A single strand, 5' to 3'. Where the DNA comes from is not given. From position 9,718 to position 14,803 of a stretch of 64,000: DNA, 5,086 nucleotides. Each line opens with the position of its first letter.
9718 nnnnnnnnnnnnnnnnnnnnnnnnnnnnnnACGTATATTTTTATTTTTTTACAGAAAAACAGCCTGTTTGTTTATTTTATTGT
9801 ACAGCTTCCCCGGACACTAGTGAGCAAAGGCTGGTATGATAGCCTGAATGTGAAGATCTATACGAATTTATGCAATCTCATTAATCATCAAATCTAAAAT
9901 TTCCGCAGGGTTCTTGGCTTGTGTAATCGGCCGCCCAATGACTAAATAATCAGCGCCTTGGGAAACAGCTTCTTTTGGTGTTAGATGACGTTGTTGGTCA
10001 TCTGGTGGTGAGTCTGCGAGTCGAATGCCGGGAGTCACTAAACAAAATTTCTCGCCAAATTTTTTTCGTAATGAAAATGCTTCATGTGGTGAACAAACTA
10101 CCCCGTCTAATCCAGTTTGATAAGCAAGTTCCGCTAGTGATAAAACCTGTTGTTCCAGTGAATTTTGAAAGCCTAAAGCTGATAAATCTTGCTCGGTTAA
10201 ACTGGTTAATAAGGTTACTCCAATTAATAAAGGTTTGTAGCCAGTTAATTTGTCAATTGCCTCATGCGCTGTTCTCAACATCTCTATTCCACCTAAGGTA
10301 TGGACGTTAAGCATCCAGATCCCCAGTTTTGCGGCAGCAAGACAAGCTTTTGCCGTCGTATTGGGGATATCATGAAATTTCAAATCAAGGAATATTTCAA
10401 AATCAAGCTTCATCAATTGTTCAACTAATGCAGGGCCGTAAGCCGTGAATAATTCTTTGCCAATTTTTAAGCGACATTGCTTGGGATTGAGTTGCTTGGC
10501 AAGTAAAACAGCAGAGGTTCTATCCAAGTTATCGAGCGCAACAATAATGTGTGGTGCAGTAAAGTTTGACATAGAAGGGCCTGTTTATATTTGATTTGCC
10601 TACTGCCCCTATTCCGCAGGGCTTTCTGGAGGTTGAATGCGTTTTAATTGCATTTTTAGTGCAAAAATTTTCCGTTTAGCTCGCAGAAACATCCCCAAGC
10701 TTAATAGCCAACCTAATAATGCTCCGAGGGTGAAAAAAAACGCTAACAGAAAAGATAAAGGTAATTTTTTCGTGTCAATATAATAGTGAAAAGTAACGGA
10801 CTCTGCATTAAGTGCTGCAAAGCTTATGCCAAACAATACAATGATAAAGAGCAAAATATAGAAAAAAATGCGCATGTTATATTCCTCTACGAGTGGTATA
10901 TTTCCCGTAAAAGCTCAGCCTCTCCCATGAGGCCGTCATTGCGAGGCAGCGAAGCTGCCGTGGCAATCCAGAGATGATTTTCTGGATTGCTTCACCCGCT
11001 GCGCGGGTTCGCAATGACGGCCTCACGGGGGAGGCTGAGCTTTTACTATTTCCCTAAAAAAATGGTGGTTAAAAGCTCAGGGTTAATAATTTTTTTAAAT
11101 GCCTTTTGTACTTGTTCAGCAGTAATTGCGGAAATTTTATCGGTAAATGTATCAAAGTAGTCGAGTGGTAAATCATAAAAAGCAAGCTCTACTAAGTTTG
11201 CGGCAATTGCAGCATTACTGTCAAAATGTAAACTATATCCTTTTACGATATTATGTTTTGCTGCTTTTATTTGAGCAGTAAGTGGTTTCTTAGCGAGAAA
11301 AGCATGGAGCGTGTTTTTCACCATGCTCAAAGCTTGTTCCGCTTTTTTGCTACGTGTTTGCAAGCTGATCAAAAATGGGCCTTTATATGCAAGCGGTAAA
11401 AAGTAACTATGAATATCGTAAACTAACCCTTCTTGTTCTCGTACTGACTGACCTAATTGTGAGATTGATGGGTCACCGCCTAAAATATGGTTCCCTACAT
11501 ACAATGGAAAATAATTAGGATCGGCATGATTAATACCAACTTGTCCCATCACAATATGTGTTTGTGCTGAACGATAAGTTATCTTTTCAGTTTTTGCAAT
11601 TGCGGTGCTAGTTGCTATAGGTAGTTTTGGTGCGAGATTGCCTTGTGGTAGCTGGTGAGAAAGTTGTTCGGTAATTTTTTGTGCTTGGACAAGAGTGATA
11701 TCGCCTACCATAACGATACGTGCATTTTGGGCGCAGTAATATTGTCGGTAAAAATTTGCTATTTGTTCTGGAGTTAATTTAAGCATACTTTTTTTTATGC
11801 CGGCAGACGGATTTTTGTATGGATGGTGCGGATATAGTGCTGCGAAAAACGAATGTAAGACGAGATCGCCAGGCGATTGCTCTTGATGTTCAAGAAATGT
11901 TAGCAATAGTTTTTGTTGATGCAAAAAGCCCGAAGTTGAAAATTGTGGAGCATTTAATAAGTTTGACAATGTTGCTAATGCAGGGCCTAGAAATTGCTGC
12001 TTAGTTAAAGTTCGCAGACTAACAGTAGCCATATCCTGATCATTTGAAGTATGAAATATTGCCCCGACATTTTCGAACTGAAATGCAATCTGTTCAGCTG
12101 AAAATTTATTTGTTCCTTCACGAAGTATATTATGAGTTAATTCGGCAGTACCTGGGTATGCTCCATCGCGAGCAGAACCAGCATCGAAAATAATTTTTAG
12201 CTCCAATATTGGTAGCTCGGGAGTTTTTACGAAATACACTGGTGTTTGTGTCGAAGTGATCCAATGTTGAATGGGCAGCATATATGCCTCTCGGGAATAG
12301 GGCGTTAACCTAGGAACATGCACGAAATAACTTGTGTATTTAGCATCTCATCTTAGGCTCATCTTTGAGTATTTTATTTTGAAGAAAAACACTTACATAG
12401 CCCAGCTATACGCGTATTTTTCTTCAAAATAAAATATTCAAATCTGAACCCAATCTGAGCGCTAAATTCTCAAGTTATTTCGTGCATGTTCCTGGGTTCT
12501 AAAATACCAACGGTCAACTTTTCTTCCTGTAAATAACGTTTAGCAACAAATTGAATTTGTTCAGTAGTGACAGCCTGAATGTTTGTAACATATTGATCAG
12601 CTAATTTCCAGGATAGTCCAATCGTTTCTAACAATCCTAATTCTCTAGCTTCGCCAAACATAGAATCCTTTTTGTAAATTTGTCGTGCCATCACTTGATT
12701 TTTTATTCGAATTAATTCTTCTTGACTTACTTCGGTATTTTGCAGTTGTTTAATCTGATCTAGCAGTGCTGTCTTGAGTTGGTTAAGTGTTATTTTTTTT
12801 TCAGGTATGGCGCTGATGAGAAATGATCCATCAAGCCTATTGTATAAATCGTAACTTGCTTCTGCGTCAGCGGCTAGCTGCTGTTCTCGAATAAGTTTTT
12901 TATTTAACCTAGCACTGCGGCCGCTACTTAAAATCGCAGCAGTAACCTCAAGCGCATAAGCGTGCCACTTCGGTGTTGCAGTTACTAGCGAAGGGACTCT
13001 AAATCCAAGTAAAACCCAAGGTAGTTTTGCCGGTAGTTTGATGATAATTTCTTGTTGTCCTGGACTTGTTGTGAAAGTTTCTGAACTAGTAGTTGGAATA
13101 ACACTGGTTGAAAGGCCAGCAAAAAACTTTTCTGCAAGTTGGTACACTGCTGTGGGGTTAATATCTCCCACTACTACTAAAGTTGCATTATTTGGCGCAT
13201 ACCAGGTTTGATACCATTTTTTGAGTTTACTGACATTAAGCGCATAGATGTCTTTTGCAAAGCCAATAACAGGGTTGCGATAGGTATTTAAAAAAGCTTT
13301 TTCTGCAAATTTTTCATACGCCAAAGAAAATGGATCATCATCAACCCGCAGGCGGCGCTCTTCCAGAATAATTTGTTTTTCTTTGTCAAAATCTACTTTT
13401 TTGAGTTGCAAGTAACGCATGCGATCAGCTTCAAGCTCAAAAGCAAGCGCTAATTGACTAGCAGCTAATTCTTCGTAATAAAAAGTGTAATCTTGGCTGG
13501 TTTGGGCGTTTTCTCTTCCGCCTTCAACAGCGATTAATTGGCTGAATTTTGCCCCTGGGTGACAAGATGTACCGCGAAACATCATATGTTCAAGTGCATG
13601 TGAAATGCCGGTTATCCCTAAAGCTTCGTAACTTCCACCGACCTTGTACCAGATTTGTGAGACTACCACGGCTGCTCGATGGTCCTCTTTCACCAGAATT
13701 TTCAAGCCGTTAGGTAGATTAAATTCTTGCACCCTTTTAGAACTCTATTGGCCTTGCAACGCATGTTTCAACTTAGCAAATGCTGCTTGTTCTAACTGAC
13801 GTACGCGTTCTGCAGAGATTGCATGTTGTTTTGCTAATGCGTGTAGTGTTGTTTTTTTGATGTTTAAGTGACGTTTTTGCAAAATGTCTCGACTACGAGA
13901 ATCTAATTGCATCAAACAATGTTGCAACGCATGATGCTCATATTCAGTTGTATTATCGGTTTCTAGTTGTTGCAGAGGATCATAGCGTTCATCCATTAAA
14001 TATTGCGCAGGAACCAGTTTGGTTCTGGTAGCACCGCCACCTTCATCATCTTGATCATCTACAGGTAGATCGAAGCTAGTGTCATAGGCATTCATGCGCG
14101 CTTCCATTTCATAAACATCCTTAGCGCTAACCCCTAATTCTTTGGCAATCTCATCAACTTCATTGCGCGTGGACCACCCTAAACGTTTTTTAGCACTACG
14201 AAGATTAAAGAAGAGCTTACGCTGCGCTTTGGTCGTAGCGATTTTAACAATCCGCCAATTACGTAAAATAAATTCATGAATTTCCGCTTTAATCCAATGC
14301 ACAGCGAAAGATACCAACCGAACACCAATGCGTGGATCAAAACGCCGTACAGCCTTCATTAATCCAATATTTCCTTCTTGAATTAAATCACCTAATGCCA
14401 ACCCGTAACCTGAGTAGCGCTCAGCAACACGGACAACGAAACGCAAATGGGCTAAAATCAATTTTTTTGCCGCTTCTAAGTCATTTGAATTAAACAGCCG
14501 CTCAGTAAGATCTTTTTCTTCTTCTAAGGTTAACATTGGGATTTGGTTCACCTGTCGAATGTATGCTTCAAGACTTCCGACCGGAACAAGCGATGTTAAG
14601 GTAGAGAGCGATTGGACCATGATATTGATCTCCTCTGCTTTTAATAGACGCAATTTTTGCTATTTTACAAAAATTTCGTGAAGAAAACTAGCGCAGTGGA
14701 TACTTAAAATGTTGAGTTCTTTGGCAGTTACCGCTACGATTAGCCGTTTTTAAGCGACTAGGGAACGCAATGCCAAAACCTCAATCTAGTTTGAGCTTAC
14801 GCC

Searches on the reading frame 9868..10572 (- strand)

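Call 33: search_protein_families(library=pfam, proteins=[window:9868-10572:-], max_evalue=0.00001)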
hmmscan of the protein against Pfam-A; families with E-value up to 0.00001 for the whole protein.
window:9868-10572:- (234 aa): 1 family
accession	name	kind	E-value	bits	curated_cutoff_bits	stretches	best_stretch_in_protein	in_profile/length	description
PF00215.30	OMPdecase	-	1.2e-58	199.1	27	1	7-225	1-217/221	Orotidine 5'-phosphate decarboxylase / HUMPS family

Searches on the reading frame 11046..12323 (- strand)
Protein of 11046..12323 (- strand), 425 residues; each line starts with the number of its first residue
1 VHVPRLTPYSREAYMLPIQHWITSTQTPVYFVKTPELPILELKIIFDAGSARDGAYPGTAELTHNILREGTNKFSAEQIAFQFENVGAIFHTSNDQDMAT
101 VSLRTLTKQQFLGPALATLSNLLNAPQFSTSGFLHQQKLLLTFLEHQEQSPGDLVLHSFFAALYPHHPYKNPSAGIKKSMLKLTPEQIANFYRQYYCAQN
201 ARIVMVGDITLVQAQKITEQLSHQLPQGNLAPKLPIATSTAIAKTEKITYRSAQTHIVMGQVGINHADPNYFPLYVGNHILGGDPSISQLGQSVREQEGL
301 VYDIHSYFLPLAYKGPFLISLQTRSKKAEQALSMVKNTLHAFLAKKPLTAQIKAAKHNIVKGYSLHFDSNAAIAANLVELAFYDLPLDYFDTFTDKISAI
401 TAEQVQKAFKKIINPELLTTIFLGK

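Call 33: search_protein_families(library=pfam, proteins=[window:11046-12323:-], max_evalue=0.00001)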
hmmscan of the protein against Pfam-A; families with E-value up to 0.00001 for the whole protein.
window:11046-12323:- (425 aa): 2 families
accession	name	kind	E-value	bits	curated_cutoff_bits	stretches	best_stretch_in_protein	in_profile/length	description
PF05193.26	Peptidase_M16_C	-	1.1e-26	94.3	23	1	182-357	1-179/181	Peptidase M16 inactive domain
PF00675.25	Peptidase_M16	-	1.3e-10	41.7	22.3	1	40-173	13-145/149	Insulinase (Peptidase family M16)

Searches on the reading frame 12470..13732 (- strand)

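Call 33: search_protein_families(library=pfam, proteins=[window:12470-13732:-], max_evalue=0.00001)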
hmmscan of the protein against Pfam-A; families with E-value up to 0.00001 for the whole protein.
window:12470-13732:- (420 aa): 2 families
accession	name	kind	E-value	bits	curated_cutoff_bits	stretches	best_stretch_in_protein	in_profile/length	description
PF05193.26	Peptidase_M16_C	-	1.5e-32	113.4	23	1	165-346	2-180/181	Peptidase M16 inactive domain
PF00675.25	Peptidase_M16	-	5.9e-20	72.1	22.3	1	12-148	2-137/149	Insulinase (Peptidase family M16)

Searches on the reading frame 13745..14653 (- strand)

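Call 33: search_protein_families(library=pfam, proteins=[window:13745-14653:-], max_evalue=0.00001)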
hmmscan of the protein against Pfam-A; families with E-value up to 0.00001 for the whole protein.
window:13745-14653:- (302 aa): 2 families
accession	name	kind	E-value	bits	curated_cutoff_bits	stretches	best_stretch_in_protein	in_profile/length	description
PF04542.20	Sigma70_r2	-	4e-18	65.4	24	1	65-134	1-70/71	Sigma-70 region 2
PF04545.22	Sigma70_r4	-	4.9e-12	45.6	24.1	1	246-297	1-50/50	Sigma-70, region 4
